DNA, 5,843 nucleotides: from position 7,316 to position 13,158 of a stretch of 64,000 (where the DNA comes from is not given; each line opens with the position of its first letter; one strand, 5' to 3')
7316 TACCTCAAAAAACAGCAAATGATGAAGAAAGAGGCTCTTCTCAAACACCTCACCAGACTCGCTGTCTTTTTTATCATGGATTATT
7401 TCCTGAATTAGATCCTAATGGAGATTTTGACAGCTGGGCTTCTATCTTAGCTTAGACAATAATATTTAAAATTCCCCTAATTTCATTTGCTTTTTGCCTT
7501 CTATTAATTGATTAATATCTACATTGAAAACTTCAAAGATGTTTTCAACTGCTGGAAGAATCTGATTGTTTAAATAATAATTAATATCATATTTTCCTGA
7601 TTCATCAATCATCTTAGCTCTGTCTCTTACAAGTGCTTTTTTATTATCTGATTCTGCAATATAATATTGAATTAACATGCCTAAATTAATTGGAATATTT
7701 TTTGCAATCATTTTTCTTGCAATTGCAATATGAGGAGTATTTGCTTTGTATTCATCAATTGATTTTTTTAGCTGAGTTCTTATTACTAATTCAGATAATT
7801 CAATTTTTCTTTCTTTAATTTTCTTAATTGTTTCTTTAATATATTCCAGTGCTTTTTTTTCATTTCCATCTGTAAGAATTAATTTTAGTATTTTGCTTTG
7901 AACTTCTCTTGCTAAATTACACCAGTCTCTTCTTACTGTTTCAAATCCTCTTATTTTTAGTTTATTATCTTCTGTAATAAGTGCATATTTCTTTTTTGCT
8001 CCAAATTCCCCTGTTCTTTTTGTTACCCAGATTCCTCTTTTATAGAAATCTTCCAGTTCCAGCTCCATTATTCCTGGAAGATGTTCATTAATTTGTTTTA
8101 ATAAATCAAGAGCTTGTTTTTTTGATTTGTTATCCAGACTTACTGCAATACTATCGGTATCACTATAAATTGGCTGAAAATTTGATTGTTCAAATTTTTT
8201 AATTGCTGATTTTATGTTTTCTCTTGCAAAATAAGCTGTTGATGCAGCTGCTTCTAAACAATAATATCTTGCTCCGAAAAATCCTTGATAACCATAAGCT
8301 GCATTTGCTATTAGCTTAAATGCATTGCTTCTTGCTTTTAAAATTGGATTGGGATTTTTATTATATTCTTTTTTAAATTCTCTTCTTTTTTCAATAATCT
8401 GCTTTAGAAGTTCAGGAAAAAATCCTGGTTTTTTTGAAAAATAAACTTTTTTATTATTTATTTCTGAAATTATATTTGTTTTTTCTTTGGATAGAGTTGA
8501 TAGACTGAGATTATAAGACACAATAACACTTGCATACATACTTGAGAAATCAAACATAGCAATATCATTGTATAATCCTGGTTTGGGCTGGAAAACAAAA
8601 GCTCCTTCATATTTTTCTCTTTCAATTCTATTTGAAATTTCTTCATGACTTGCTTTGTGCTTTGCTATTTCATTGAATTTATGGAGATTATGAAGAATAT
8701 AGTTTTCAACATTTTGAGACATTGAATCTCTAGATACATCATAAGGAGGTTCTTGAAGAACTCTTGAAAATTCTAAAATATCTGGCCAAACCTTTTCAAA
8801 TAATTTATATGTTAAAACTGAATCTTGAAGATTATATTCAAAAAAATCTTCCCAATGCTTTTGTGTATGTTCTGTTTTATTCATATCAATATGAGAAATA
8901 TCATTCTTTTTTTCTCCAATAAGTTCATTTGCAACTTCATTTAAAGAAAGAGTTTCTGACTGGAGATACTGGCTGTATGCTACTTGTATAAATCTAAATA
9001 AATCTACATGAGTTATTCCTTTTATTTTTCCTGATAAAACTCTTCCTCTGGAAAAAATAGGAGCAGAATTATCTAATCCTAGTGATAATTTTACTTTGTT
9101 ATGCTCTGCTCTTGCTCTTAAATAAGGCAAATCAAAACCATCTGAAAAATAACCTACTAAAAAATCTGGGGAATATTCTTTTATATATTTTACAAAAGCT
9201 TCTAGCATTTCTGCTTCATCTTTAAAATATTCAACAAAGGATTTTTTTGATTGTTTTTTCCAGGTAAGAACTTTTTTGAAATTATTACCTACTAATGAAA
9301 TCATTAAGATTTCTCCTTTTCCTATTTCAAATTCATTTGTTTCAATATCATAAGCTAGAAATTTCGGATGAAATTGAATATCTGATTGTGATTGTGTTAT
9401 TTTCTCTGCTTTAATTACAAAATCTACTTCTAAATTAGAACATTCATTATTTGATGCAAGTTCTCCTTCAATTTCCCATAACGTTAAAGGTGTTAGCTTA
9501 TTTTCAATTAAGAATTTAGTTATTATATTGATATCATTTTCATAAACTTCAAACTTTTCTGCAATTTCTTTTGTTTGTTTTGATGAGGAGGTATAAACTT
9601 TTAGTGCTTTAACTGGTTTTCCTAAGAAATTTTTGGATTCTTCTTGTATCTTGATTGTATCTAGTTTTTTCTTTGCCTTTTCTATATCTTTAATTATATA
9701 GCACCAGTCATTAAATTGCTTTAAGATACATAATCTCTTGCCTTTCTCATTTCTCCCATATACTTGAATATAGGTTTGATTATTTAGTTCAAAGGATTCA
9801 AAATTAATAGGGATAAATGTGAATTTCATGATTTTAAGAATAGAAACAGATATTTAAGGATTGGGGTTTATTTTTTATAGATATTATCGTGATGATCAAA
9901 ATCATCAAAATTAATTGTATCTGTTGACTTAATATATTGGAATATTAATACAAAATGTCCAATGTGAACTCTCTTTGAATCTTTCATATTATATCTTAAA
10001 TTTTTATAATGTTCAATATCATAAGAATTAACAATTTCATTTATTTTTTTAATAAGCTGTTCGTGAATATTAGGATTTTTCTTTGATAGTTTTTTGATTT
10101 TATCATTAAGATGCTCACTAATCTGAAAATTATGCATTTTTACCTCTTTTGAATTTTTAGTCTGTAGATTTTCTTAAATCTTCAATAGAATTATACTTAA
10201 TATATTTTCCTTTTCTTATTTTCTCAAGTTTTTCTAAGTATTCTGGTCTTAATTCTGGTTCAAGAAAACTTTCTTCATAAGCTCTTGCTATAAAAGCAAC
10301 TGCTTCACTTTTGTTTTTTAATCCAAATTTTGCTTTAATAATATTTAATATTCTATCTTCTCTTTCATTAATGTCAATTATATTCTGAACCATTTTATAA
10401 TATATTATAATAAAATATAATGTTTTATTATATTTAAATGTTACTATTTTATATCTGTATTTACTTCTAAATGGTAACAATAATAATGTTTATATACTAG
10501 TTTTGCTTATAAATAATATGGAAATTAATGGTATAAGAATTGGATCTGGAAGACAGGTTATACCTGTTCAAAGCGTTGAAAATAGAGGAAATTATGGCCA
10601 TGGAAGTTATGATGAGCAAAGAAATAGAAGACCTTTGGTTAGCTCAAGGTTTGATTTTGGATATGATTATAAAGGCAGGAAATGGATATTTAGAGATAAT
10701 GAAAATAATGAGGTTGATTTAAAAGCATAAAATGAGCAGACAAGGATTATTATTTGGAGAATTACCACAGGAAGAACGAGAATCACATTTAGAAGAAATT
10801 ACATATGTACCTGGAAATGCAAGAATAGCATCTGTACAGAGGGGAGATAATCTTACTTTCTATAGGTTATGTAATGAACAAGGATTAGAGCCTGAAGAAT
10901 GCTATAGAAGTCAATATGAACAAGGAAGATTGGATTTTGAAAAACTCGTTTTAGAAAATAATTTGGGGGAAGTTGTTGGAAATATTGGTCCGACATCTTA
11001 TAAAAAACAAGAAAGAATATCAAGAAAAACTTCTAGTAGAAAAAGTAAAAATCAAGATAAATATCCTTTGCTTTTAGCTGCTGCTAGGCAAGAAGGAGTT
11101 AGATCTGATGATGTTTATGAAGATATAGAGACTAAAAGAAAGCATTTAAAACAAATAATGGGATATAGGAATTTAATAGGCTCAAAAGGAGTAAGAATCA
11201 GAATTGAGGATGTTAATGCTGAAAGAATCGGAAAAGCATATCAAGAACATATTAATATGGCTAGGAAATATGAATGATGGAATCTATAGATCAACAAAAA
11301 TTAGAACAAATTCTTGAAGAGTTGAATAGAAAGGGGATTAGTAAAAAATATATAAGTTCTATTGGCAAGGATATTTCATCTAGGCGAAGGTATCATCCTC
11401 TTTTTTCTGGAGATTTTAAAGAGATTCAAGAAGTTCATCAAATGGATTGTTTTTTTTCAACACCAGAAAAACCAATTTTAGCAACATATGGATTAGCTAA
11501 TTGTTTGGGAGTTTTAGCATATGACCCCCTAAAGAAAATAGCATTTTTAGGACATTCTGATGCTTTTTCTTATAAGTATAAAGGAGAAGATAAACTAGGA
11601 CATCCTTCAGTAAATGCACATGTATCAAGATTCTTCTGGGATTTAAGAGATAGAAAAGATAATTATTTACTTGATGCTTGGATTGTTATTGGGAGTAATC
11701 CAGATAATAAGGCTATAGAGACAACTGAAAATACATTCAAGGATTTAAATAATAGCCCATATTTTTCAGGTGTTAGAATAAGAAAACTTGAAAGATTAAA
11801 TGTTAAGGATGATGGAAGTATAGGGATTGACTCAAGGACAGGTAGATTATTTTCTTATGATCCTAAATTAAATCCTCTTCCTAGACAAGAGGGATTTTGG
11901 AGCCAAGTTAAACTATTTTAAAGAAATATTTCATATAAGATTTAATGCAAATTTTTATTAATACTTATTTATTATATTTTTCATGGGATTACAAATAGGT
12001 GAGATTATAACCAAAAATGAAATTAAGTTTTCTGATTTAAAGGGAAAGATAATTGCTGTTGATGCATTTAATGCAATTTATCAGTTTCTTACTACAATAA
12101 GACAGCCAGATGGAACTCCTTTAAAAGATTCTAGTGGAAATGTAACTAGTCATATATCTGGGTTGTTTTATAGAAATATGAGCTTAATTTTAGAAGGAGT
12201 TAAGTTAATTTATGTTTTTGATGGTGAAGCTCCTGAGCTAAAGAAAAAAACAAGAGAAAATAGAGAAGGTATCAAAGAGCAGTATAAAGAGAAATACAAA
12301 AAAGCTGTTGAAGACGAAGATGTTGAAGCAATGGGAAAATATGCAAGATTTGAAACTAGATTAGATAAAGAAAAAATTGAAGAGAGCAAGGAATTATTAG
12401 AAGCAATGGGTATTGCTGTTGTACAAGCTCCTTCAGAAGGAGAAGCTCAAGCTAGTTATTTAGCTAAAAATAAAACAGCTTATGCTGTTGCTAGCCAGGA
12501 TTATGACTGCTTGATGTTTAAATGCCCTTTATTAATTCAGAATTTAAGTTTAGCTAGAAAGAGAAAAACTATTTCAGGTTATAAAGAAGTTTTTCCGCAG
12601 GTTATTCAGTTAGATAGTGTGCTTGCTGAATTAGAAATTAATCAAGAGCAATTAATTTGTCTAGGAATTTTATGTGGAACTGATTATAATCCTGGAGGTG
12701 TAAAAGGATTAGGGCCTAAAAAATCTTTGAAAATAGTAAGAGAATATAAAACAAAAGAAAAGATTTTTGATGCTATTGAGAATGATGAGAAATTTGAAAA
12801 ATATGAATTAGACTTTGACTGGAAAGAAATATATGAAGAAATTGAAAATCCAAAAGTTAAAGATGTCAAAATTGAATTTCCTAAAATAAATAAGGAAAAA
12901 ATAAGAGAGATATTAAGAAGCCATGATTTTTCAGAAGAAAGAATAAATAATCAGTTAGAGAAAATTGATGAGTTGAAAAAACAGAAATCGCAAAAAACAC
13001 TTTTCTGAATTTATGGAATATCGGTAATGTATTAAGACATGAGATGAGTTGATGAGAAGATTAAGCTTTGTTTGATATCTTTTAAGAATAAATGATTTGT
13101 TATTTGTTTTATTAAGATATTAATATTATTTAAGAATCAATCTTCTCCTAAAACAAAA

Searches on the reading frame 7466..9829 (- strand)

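Call 35: search_protein_families(library=pfam, proteins=[window:7466-9829:-], max_evalue=0.00001)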
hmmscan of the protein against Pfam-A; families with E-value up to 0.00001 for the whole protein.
window:7466-9829:- (787 aa): 4 families
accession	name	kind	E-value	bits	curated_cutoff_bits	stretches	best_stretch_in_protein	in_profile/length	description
PF00136.26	DNA_pol_B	-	6.9e-63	213.4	23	1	368-766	9-451/453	DNA polymerase family B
PF03104.25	DNA_pol_B_exo1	-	6.8e-28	98.1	23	1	94-286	2-233/242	DNA polymerase family B, exonuclease domain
PF13482.12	RNase_H_2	-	1.4e-08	35.3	22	1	160-347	3-164/165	RNase_H superfamily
PF10108.15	DNA_pol_B_exo2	-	7.4e-07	29.5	24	1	200-346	32-172/213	Predicted 3'-5' exonuclease related to the exonuclease domain of PolB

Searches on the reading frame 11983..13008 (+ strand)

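Call 86: search_protein_families(library=pfam, proteins=[window:11983-13008:+], max_evalue=0.01)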
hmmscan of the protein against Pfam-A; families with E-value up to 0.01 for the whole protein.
window:11983-13008:+ (341 aa): 4 families
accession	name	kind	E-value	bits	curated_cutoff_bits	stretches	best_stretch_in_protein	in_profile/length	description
PF00867.23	XPG_I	-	1.1e-26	93.4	24.9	1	143-234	1-89/89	XPG I-region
PF00752.23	XPG_N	-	1.3e-15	58.1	22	1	12-99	17-99/101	XPG N-terminal domain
PF03979.19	Sigma70_r1_1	-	0.0028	18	22.5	1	126-156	33-63/81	Sigma-70 factor, region 1.1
PF01367.25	5_3_exonuc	-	0.0056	17.6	40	1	222-267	4-50/97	5'-3' exonuclease, C-terminal SAM fold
